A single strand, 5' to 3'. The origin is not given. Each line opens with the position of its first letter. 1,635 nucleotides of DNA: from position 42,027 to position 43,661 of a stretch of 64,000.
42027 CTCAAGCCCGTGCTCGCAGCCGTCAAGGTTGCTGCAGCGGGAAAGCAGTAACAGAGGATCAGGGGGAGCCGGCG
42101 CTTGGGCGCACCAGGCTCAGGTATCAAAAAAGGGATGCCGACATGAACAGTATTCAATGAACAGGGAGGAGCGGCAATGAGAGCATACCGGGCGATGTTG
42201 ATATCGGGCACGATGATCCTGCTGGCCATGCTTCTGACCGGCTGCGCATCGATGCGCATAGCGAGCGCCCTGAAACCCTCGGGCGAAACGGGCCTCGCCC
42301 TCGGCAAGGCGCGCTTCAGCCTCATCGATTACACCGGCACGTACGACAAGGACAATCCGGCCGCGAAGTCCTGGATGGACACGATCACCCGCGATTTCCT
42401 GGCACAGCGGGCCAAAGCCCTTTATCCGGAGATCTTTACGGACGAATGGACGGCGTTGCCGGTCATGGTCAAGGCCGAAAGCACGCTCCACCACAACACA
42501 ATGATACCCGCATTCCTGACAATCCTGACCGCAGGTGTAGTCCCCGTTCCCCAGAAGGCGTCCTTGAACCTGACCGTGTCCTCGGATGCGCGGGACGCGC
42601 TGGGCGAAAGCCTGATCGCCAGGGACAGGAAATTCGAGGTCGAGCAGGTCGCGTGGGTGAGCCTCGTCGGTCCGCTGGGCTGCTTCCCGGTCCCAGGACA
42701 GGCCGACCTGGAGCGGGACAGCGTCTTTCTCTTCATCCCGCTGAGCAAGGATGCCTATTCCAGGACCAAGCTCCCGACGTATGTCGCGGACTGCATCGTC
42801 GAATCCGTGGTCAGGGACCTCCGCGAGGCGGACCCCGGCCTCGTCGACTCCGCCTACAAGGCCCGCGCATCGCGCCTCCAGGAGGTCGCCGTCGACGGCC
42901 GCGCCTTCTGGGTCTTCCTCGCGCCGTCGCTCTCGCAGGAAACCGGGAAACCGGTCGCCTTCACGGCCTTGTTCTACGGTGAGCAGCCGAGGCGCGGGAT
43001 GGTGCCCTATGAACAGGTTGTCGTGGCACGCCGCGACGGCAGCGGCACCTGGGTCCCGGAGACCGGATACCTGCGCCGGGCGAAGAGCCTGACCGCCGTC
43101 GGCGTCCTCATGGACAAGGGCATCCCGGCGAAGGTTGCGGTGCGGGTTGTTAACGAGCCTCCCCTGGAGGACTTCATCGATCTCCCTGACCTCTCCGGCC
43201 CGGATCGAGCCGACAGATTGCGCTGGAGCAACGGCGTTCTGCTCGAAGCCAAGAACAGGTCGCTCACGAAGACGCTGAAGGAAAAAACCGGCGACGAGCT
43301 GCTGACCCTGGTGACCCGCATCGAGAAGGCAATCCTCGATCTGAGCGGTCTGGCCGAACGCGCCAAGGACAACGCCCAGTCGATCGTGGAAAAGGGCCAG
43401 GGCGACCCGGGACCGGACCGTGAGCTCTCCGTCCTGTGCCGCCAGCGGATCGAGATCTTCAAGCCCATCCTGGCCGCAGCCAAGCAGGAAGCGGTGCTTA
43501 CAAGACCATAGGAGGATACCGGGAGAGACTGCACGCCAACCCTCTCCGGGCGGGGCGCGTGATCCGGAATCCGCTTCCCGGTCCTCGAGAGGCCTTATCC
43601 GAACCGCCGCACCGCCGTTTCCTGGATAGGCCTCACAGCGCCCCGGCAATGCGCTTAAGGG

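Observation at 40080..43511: Tandem paralogous lipoproteins of unknown family behind a 700-bp low-GC non-coding leader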

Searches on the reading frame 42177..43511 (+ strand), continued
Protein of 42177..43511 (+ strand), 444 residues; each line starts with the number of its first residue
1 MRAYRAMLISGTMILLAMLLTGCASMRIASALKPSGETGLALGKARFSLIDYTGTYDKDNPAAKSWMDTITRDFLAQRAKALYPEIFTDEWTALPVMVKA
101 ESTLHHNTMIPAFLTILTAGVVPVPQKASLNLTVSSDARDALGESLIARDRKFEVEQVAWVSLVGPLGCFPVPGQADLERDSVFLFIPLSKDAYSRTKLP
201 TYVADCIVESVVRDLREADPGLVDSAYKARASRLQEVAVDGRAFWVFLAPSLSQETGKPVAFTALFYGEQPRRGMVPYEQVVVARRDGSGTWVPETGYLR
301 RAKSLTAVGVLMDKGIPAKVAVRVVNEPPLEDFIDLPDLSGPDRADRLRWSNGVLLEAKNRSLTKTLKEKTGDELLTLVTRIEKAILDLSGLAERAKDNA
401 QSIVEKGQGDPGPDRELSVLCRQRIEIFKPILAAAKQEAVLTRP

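Call 49: search_protein_families(library=pfam, proteins=[P0127, P0132, P0135, P0139, P0146, P0162, P0163, P0169, P0109, P0117], max_evalue=0.1)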
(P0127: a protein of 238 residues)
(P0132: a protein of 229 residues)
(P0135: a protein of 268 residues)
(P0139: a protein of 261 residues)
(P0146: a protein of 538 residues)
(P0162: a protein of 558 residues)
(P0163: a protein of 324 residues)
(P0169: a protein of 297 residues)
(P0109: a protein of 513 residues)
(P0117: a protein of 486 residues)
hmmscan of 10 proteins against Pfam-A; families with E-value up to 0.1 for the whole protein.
P0127 (238 aa): 0 families

P0132 (229 aa): 1 family
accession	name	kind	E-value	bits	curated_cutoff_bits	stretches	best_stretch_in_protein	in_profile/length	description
PF02402.22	Lysis_col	-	0.032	14.5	27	0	51-67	30-45/49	Lysis protein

P0135 (268 aa): 0 families

P0139 (261 aa): 0 families

P0146 (538 aa): 2 families
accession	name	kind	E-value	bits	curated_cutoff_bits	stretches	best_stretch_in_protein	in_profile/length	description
PF00656.27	Peptidase_C14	-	3.8e-17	63.2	21.4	1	281-533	3-231/233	Caspase domain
PF01650.23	Peptidase_C13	-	0.012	15.6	22.8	1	360-431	110-171/258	Peptidase C13 family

P0162 (558 aa): 2 families
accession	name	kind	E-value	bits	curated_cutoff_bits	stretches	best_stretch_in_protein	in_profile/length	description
PF00656.27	Peptidase_C14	-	7.2e-13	49.2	21.4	1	301-546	1-223/233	Caspase domain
PF01650.23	Peptidase_C13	-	0.071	13.1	22.8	0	373-444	107-166/258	Peptidase C13 family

P0163 (324 aa): 1 family
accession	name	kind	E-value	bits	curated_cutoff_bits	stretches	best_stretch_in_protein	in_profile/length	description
PF11008.14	DUF2846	-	1.7e-09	38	34.3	1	53-129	3-79/92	Protein of unknown function (DUF2846)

P0169 (297 aa): 1 family
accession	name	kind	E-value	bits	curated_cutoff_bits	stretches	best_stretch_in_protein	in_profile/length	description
PF00296.26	Bac_luciferase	-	0.02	14.7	27.9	1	159-264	197-300/314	Luciferase-like monooxygenase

P0109 (513 aa): 0 families

P0117 (486 aa): 0 families

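Call 52: find_encoding_contigs(protein=P0068, flank=10000, max_places=2)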
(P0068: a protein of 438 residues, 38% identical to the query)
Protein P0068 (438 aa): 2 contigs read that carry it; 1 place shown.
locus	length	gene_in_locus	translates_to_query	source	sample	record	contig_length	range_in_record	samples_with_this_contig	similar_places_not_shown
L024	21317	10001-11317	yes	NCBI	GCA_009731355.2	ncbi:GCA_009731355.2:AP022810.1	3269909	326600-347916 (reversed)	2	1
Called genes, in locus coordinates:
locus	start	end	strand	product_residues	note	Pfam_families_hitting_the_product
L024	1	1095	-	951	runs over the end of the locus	PF12974:Phosphonate-bd, PF00989:PAS (weak), PF08448:PAS_4, PF13426:PAS_9, PF08447:PAS_3, PF13188:PAS_8, PF13426:PAS_9 (weak), PF00990:GGDEF, +1 more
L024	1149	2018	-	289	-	PF12974:Phosphonate-bd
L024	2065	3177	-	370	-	PF00072:Response_reg, PF13487:HD_5, PF01966:HD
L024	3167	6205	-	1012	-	PF00672:HAMP, PF00512:HisKA, PF02518:HATPase_c, PF00072:Response_reg, PF01627:Hpt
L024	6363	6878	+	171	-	-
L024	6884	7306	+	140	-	PF04170:NlpE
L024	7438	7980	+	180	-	PF07152:YaeQ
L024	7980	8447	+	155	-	PF02639:DUF188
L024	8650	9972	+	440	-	-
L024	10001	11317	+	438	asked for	-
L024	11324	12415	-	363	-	-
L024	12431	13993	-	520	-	PF13424:TPR_12 (faint), PF13428:TPR_14 (faint), PF14559:TPR_19 (faint), PF07719:TPR_2 (faint), PF13371:TPR_9 (weak), PF13432:TPR_16, PF13414:TPR_11 (weak), PF13432:TPR_16 (weak), +5 more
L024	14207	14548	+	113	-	PF08274:Zn_Ribbon_YjdM, PF03831:YjdM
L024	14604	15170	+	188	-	-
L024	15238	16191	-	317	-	PF04463:2-thiour_desulf, PF08349:DUF1722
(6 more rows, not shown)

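Call 53: find_encoding_contigs(protein=P0001, flank=10000, max_places=2)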
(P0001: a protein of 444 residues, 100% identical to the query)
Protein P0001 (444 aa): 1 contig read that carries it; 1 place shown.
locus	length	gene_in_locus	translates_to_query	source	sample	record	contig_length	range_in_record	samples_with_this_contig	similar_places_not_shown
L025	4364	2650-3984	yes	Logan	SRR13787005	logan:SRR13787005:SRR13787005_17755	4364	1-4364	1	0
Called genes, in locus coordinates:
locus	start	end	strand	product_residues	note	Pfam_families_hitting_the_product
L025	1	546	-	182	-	?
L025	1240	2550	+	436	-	-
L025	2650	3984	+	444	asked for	-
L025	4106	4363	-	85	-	?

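Call 60: search_solved_structures(query=A1, max_evalue=10)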
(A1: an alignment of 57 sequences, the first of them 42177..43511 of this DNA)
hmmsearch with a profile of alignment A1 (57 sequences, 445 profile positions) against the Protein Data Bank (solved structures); distinct sequences matched with E-value up to 10: 3.
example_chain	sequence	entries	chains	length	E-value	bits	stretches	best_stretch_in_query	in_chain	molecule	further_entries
7qca_LAA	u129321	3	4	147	0.28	13.1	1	117-211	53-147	uL15 LAA | uL15 | Ribosomal protein L18e/L15P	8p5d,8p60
2i82_A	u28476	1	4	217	0.64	11.9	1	162-238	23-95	Ribosomal large subunit pseudouridine synthase A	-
3n2s_A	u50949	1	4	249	1.3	10.8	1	361-422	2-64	NADPH-dependent nitro/flavin reductase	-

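Call 75: search_protein_families(library=ncbifam, proteins=[L001:15670-16821:+, L001:14045-15637:+, L012:11531-12547:+, L012:14044-15153:+], max_evalue=0.01)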
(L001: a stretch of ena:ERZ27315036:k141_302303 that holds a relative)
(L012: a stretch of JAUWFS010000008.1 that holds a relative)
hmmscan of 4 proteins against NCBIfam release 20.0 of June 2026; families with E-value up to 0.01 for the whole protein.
L001:15670-16821:+ (383 aa): 0 families

L001:14045-15637:+ (530 aa): 30 families (the best 25 are shown)
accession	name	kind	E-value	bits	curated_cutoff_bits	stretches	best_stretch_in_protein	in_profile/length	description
TIGR02917.1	PEP_TPR_lipo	equivalog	3.6e-36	124.4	312.2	2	322-512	62-254/899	XrtA/PEP-CTERM system TPR-repeat protein PrsT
NF040959.1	MamA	equivalog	1.2e-33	116.3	200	4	386-515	75-203/204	magnetosome protein MamA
TIGR00990.1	3a0801s09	subfamily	4.9e-25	88.2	757.25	4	157-240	138-220/615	mitochondrial import receptor subunit TOM70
TIGR02521.1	type_IV_pilW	equivalog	3.4e-23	82.4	154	3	379-523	27-173/234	type IV pilus biogenesis/stability protein PilW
TIGR02552.1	LcrH_SycD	equivalog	4.6e-20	71.7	104.8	2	424-516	25-117/136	SycD/LcrH family type III secretion system chaperone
NF008391.2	PRK11189.1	equivalog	1.7e-19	70.4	250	2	111-205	64-158/297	lipoprotein NlpI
NF033762.1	social_mot_Tgl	equivalog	4.9e-18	65.4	225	2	327-523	42-246/252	social motility TPR repeat lipoprotein Tgl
TIGR03939.1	PGA_TPR_OMP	equivalog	1.6e-15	56.4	366.65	2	153-258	93-198/800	poly-beta-1,6 N-acetyl-D-glucosamine export porin PgaA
NF052415.1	T3SS_chap_SctY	equivalog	5.2e-15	55.9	70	2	412-509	1-101/106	type III secretion apparatus assembly chaperone SctY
NF033758.1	gliding_GltE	equivalog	4.3e-14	52.3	225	2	88-271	164-347/411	adventurous gliding motility TPR repeat lipoprotein GltE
NF002725.1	PRK02603.1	equivalog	3.6e-12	46.6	143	0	152-217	78-143/173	photosystem I assembly protein Ycf3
NF033920.0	C39_PA2778_fam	equivalog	4.1e-10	39.5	150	2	378-482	151-255/255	PA2778 family cysteine peptidase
NF008520.0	PRK11447.1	equivalog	9.2e-10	36.9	858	1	418-510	462-554/1157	cellulose synthase complex outer membrane protein BcsC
NF047507.1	TPR_BatC_Lepto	exception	5.7e-08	32.5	175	1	156-247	34-129/214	TPR repeat-containing protein BatC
NF047371.1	FlcA_CTERM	equivalog_domain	1.4e-07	30.4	300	0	155-211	164-221/646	periplasmic flagellar collar protein FlcA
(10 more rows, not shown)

L012:11531-12547:+ (338 aa): 0 families

L012:14044-15153:+ (369 aa): 4 families
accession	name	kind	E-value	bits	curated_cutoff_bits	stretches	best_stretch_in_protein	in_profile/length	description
NF047849.1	Lsa33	exception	2.4e-08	33.5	420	1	292-356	130-192/310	surface adhesin Lsa33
NF047876.1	Lsa19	exception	5.6e-05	23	250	1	292-346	100-155/182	adhesin Lsa19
NF033165.1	lipo_LipL45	exception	0.00059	19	350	0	165-204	62-100/391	lipoprotein LipL45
NF007296.1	PRK09774.1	equivalog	0.0026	17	385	0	26-67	230-271/313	ferric citrate uptake sigma factor regulator FecR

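Call 76: search_protein_families(library=padloc, proteins=[window:42177-43511:+, L001:15670-16821:+, L001:14045-15637:+], max_evalue=0.01)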
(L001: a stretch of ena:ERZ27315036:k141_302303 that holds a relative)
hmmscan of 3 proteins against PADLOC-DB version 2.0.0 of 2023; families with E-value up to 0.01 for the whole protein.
window:42177-43511:+ (444 aa): 0 families

L001:15670-16821:+ (383 aa): 0 families

L001:14045-15637:+ (530 aa): 2 families
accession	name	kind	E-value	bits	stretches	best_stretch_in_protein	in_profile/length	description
PDLC04481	PDC-M16B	-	0.00037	17.4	1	398-513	161-278/471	-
PDLC04781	PDC-M71B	-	0.003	14.3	0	151-210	354-413/515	-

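Call 85: search_protein_families(library=pfam, proteins=[L008:5737-7065:+, L008:3619-5727:+, L011:7437-8201:+, L011:5925-7349:+, L011:14206-16380:-, L004:7128-8354:+, L005:7011-7871:-, L010:8442-9215:+, L022:7984-9174:+, L007:6634-8361:-], max_evalue=0.001)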
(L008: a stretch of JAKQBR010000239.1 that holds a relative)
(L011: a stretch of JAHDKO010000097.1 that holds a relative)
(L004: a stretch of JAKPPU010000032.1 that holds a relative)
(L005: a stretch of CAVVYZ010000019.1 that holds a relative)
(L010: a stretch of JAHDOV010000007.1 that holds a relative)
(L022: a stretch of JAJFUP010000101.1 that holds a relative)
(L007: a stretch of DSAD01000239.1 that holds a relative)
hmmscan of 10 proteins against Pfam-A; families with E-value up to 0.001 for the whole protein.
L008:5737-7065:+ (442 aa): 6 families
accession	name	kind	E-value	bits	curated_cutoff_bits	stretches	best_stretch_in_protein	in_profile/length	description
PF07992.20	Pyr_redox_2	-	3e-46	158.6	26.1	1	4-328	2-291/291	Pyridine nucleotide-disulphide oxidoreductase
PF00070.33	Pyr_redox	-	1.5e-11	45.1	22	1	158-240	3-70/82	Pyridine nucleotide-disulphide oxidoreductase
PF01266.30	DAO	-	8.9e-09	35.8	27.9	1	4-34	1-31/353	FAD dependent oxidoreductase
PF22366.1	NDH2_C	-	1.6e-06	28.7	27.7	1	353-408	2-58/62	NDH2 C-terminal domain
PF13450.12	NAD_binding_8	-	3.8e-05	24.3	21.9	1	7-35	1-29/68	NAD(P)-binding Rossmann-like domain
PF00890.30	FAD_binding_2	-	0.00071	19.3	20.4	0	4-35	1-32/414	FAD binding domain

L008:3619-5727:+ (702 aa): 18 families
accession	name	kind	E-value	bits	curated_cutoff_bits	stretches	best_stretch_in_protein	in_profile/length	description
PF00724.26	Oxidored_FMN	-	9.2e-68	229.4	27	2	170-388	120-339/342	NADH:flavin oxidoreductase / NADH oxidase family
PF07992.20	Pyr_redox_2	-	7.4e-25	88.4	26.1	1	441-667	3-246/291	Pyridine nucleotide-disulphide oxidoreductase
PF13450.12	NAD_binding_8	-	5.7e-15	55.8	21.9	2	443-478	1-36/68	NAD(P)-binding Rossmann-like domain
PF01266.30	DAO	-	1.7e-12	48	27.9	1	564-599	1-36/353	FAD dependent oxidoreductase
PF00070.33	Pyr_redox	-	1.4e-11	45.2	22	1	564-642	1-80/82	Pyridine nucleotide-disulphide oxidoreductase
PF13738.12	Pyr_redox_3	-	1.1e-10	41.7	30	1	514-664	119-273/305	Pyridine nucleotide-disulphide oxidoreductase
PF03486.20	HI0933_like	-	8.2e-10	39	50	1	441-480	3-42/244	HI0933-like protein Rossmann domain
PF01494.25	FAD_binding_3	-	4.2e-09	36.5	22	1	441-472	4-35/349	FAD binding domain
PF00890.30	FAD_binding_2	-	4.6e-09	36.4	20.4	1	441-501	2-72/414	FAD binding domain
PF01946.23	Thi4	-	5.3e-08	32.8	26.2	1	441-476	20-56/235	Thi4 family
PF21799.2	MurD-like_N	-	5.1e-07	30.3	27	0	563-640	1-75/88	Mur ligase MurD-like, N-terminal domain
PF12831.13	FAD_oxidored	-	9.4e-06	25.6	27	0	441-477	2-38/416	FAD dependent oxidoreductase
PF13241.12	NAD_binding_7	-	7.6e-05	23.7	22.1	0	558-592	3-37/104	Putative NAD(P)-binding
PF01262.27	AlaDh_PNT_C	-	0.0001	22.3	23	0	549-596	14-62/214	Alanine dehydrogenase/PNT, C-terminal domain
PF01134.28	GIDA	-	0.00032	20.3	22.1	0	565-599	2-37/391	Glucose inhibited division protein A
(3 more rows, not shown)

L011:7437-8201:+ (254 aa): 2 families
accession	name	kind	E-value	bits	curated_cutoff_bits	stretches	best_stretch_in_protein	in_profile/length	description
PF00520.37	Ion_trans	-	1.7e-09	37.7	25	1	47-229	22-231/241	Ion transport protein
PF07885.22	Ion_trans_2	-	4.5e-06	26.9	22.5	1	154-231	3-77/79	Ion channel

L011:5925-7349:+ (474 aa): 8 families
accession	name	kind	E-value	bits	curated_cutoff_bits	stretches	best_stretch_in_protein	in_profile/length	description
PF12831.13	FAD_oxidored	-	2.7e-132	442.4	27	1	27-462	1-416/416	FAD dependent oxidoreductase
PF00890.30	FAD_binding_2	-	5.2e-10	39.5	20.4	1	27-67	1-41/414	FAD binding domain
PF01266.30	DAO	-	2.1e-09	37.8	27.9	1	27-78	1-56/353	FAD dependent oxidoreductase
PF07992.20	Pyr_redox_2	-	1.8e-07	31.3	26.1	1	27-77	2-46/291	Pyridine nucleotide-disulphide oxidoreductase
PF01946.23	Thi4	-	1.1e-06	28.5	26.2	0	23-63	15-56/235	Thi4 family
PF13450.12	NAD_binding_8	-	9.2e-05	23.1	21.9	1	30-67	1-38/68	NAD(P)-binding Rossmann-like domain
PF01134.28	GIDA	-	0.0003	20.4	22.1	1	27-56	1-30/391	Glucose inhibited division protein A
PF03486.20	HI0933_like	-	0.0007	19.6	50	0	27-57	2-32/244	HI0933-like protein Rossmann domain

L011:14206-16380:- (724 aa): 3 families
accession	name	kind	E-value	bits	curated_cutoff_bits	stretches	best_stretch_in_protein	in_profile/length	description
PF14742.11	GDE_N_bis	-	7.2e-52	176.4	22.1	1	28-220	1-192/194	N-terminal domain of (some) glycogen debranching enzymes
PF22422.2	MGH1-like_GH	-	1e-23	85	27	1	308-612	11-329/356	Mannosylglycerate hydrolase MGH1-like glycoside hydrolase domain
PF06202.20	GDE_C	-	4.2e-11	42.8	21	1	293-651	20-365/367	Amylo-alpha-1,6-glucosidase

L004:7128-8354:+ (408 aa): 4 families
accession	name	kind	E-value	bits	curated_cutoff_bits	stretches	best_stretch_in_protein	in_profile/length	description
PF01053.26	Cys_Met_Meta_PP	-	2e-131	438.5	27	1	24-404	3-381/381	Cys/Met metabolism PLP-dependent enzyme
PF00155.27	Aminotran_1_2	-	1.7e-10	41.1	19.7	1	49-198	21-186/361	Aminotransferase class I and II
PF00266.25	Aminotran_5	-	2.2e-07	30.6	21.5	1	84-250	51-226/371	Aminotransferase class-V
PF01041.23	DegT_DnrJ_EryC1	-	0.00023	20.9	19.8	1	83-201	31-149/360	DegT/DnrJ/EryC1/StrS aminotransferase family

L005:7011-7871:- (286 aa): 3 families
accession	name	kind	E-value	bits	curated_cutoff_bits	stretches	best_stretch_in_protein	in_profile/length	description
PF02737.24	3HCDH_N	-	2.6e-57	194.1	22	1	6-187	1-180/180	3-hydroxyacyl-CoA dehydrogenase, NAD binding domain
PF00725.27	3HCDH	-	4.3e-32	110.9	22.1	1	189-284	1-97/97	3-hydroxyacyl-CoA dehydrogenase, C-terminal domain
PF03446.21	NAD_binding_2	-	0.00047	20.7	21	1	6-55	1-43/161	NAD binding domain of 6-phosphogluconate dehydrogenase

L010:8442-9215:+ (257 aa): 1 family
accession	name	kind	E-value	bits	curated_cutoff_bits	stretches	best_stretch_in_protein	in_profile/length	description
PF06314.16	ADC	-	2.4e-19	70.2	29.8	1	28-181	16-157/238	Acetoacetate decarboxylase (ADC)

L022:7984-9174:+ (396 aa): 8 families
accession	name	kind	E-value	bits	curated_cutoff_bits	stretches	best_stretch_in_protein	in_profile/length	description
PF14697.11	Fer4_21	-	1.1e-07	32.3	35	1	319-368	3-56/59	4Fe-4S dicluster domain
PF00037.32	Fer4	-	1.9e-07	31.1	21.1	1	319-339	3-23/24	4Fe-4S binding domain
PF12837.12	Fer4_6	-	4.6e-07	29.9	25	1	319-339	4-24/24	4Fe-4S binding domain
PF12838.12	Fer4_7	-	4.3e-06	27.5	27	1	324-368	2-52/52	4Fe-4S dicluster domain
PF13187.11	Fer4_9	-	6.6e-06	26.5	27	1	324-368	2-51/52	4Fe-4S dicluster domain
PF13237.11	Fer4_10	-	0.0001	22.6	25.5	1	319-365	4-53/53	4Fe-4S dicluster domain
PF12797.12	Fer4_2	-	0.00012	22.2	24.5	0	318-335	4-21/22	4Fe-4S binding domain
PF25160.1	LdpA_Fe-S-bd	-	0.00014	22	27.6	1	330-369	9-43/49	LdpA Fe-S cluster-binding domain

L007:6634-8361:- (575 aa): 2 families
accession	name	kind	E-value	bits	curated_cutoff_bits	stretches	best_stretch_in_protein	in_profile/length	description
PF01855.24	POR_N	-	8.9e-49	166.7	27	1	217-448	4-230/231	Pyruvate flavodoxin/ferredoxin oxidoreductase, thiamine diP-bdg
PF01558.24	POR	-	1.5e-20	74.5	27.4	1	17-161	1-156/173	Pyruvate ferredoxin/flavodoxin oxidoreductase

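Call 86: find_related_loci(query=A1, collection=metagenome_contigs, flank=6000)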
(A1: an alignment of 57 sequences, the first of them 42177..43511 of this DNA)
Query A1 (444 aa) in metagenome_contigs; peptide patterns used: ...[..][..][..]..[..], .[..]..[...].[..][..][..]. (x = any residue, [..] = any of these).
280 stretches matched a pattern; 20 encode a relative of the query (tblastn E <= 1e-3); 20 distinct loci.
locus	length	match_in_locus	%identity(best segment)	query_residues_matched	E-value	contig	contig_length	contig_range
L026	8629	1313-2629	81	1-439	0e+0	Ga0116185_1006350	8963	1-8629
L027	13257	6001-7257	59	21-438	1e-169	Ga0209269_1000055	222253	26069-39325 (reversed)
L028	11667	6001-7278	58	14-438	1e-167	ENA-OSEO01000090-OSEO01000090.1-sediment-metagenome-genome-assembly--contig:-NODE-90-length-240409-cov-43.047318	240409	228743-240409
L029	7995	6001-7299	58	13-443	2e-166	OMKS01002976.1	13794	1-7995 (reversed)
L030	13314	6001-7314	50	1-438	7e-138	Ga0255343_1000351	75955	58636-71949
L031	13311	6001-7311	50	1-438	1e-137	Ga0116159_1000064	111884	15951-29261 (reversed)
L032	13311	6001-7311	50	1-438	1e-137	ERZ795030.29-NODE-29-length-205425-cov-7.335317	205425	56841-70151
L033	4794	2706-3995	46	4-444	5e-126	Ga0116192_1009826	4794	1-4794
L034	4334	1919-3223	47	5-443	8e-121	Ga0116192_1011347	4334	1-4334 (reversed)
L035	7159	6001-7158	47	1-386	6e-111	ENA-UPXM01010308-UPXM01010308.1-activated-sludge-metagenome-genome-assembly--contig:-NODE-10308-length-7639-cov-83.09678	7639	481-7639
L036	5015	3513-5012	43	1-439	3e-103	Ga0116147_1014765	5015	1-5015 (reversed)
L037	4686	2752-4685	43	1-439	7e-103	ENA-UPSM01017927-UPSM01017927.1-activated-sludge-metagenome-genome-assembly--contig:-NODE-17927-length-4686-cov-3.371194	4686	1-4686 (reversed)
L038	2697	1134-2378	43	21-444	3e-105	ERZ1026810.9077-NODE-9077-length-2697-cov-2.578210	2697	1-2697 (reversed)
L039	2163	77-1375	39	7-439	1e-91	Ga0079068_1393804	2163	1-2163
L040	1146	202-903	59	205-438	1e-93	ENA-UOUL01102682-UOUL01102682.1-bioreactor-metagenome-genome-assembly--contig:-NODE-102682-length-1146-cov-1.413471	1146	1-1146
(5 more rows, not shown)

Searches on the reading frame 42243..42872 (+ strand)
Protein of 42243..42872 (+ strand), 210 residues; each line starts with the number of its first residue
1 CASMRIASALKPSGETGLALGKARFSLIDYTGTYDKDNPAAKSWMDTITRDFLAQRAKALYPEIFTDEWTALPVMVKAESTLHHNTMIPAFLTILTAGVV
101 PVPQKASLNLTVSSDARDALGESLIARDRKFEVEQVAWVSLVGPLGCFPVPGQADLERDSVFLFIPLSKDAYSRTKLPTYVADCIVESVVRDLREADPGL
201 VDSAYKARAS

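Call 67: predict_structure(alignment_id=A4)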
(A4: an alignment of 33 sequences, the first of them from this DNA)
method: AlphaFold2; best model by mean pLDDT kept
length: 210 residues; sequences in the alignment: 33
mean_pLDDT: 90.6   pTM: 0.88
mean pLDDT of the five models: 90.6, 90.3, 89.0, 87.6, 87.2
residues with pLDDT >= 90: 139; 70-90: 64; 50-70: 7; < 50: 0
segments of 3 or more residues with pLDDT < 50: none
pLDDT, mean of each block of 10 residues (from residue 1): 92 85 95 93 93 97 95 98 84 82 91 97 97 92 85 88 69 83 97 95 95
secondary structure, 60 per line:
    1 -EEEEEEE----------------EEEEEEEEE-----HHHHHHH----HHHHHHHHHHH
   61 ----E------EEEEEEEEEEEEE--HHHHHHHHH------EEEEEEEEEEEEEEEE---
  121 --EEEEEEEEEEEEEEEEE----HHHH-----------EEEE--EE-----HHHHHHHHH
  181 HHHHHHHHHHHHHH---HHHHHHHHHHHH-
elements in order: E2-8 E25-33 H39-45 H50-60 E72-84 H87-95 E102-117 E123-139 H144-147 E159-162 H172-194 H198-209
